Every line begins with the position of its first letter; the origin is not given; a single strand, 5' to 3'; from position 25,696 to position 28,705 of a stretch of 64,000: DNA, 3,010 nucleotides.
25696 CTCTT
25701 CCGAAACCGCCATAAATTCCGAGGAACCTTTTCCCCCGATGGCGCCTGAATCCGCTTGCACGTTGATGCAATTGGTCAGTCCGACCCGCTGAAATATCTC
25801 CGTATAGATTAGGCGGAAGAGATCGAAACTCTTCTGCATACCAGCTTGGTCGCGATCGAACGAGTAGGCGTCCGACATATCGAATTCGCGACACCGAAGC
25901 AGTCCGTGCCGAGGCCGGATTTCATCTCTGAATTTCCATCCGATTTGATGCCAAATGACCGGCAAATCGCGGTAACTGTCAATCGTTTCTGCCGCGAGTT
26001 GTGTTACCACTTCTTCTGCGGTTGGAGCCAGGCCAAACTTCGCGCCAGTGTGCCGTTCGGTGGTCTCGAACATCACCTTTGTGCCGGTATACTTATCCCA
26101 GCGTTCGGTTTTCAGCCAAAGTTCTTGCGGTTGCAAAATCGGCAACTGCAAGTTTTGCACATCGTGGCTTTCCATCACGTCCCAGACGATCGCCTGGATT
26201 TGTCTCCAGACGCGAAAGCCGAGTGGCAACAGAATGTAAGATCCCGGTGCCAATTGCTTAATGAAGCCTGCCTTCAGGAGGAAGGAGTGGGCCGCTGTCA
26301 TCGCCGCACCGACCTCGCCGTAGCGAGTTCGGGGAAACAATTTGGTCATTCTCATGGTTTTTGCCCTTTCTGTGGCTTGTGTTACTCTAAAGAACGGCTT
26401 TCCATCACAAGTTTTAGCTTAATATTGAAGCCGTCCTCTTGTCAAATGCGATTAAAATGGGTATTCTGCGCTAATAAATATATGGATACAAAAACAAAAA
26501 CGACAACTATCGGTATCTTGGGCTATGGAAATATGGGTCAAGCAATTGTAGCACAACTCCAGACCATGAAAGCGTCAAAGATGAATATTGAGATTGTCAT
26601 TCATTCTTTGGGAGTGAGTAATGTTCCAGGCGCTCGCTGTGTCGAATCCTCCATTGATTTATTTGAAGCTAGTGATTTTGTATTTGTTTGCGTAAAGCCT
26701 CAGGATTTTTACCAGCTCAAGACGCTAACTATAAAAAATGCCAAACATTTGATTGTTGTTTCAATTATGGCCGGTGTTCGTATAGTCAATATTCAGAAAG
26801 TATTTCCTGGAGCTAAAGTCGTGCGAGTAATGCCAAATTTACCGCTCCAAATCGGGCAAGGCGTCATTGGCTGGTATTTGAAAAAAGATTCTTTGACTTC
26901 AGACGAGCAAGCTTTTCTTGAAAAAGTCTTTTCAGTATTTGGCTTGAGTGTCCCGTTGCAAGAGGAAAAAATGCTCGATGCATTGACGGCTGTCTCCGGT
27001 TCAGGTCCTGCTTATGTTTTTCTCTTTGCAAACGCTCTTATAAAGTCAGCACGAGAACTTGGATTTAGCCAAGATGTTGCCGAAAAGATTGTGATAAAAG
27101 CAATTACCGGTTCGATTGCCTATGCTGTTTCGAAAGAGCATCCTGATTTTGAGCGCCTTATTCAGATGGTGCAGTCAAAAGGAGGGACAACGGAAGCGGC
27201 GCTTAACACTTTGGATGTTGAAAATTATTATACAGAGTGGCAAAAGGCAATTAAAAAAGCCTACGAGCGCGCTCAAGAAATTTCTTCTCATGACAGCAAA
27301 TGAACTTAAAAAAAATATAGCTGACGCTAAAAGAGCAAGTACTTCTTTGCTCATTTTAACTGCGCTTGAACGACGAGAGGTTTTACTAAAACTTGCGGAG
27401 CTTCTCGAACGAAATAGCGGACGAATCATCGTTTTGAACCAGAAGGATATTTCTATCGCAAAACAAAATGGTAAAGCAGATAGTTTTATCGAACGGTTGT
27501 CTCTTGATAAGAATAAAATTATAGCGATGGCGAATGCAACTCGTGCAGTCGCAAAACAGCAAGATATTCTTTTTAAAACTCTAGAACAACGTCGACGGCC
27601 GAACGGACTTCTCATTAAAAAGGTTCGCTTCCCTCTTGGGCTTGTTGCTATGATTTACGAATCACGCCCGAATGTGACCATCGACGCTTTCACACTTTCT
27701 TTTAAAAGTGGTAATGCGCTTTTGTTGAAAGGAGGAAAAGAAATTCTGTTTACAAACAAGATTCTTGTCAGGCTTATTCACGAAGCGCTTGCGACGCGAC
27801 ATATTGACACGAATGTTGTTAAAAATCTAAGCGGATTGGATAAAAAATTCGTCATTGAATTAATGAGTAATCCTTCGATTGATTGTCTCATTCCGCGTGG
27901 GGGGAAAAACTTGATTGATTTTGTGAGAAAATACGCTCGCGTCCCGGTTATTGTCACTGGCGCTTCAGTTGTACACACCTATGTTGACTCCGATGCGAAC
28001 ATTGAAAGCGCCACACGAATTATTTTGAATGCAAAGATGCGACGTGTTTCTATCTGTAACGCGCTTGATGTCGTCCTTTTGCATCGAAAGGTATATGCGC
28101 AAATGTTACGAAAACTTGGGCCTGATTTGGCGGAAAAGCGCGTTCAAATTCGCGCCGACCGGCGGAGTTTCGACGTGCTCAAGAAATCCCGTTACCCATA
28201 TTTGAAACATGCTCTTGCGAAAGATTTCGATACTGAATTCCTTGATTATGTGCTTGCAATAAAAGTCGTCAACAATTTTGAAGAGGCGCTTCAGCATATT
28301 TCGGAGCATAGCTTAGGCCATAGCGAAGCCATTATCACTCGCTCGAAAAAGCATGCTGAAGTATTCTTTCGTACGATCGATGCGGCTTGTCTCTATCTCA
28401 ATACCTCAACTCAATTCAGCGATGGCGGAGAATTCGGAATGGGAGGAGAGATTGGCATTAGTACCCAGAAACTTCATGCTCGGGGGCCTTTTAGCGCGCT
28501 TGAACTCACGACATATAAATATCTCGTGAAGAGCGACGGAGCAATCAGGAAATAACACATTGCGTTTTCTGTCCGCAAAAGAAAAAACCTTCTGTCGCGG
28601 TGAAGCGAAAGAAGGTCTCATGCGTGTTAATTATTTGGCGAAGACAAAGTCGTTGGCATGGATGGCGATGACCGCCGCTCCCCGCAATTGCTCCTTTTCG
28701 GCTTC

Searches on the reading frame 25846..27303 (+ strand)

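Call 28: search_protein_families(library=ncbifam, max_evalue=1e-10, proteins=[window:25846-27303:+])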
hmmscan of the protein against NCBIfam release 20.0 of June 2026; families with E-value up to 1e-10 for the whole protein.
window:25846-27303:+ (485 aa): 6 families
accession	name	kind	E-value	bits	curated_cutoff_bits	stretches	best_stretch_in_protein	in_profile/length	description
TIGR00112.1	proC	equivalog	1.8e-56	191.7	196.75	1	222-479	1-263/263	pyrroline-5-carboxylate reductase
NF008839.0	PRK11880.2-4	equivalog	5.8e-31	107.8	288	1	221-478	3-251/252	pyrroline-5-carboxylate reductase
NF005813.0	PRK07679.1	exception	6.2e-30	104.6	404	1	219-480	3-269/279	pyrroline-5-carboxylate reductase ProI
NF005384.0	PRK06928.1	exception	2.2e-21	76.6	301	1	220-474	2-264/277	pyrroline-5-carboxylate reductase ProG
NF005814.0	PRK07680.1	equivalog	4.8e-19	68.6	278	1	221-475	2-259/275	late competence protein ComER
NF005063.0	PRK06476.1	equivalog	1.6e-13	50.8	254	1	221-477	2-254/258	pyrroline-5-carboxylate reductase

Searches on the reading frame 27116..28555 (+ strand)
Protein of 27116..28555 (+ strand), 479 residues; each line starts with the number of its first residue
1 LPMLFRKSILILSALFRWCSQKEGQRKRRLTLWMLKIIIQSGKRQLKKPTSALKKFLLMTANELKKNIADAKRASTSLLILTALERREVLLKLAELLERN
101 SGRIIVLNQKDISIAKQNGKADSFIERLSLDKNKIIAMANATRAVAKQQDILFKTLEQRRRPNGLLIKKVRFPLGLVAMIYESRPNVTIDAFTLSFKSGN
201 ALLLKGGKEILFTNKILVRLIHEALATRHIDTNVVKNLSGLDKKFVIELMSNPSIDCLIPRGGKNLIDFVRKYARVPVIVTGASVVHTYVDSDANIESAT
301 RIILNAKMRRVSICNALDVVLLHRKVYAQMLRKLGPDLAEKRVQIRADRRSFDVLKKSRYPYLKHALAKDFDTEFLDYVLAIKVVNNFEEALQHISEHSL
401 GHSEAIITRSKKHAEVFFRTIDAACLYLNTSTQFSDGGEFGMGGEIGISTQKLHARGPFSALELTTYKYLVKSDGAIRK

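Call 28: search_protein_families(library=ncbifam, max_evalue=1e-10, proteins=[window:27116-28555:+])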
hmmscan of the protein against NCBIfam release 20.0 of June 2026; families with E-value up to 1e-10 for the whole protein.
window:27116-28555:+ (479 aa): 5 families
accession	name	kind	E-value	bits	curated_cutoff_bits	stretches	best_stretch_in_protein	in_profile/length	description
NF001221.0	PRK00197.1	equivalog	6.7e-145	483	289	1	61-479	4-418/418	glutamate-5-semialdehyde dehydrogenase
TIGR00407.1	proA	equivalog_domain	1.5e-118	396.1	317.45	1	71-468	1-398/398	glutamate-5-semialdehyde dehydrogenase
TIGR01092.1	P5CS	equivalog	6.2e-85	285.9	796.75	1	67-476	290-693/715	delta l-pyrroline-5-carboxylate synthetase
NF047625.1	AcylSulfactDhSauS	equivalog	7.9e-14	51.3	600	0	169-334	98-264/464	acylating sulfoacetaldehyde dehydrogenase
NF047626.1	SulfactDhSafD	equivalog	8e-11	41.6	700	0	52-334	13-285/454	sulfoacetaldehyde dehydrogenase SafD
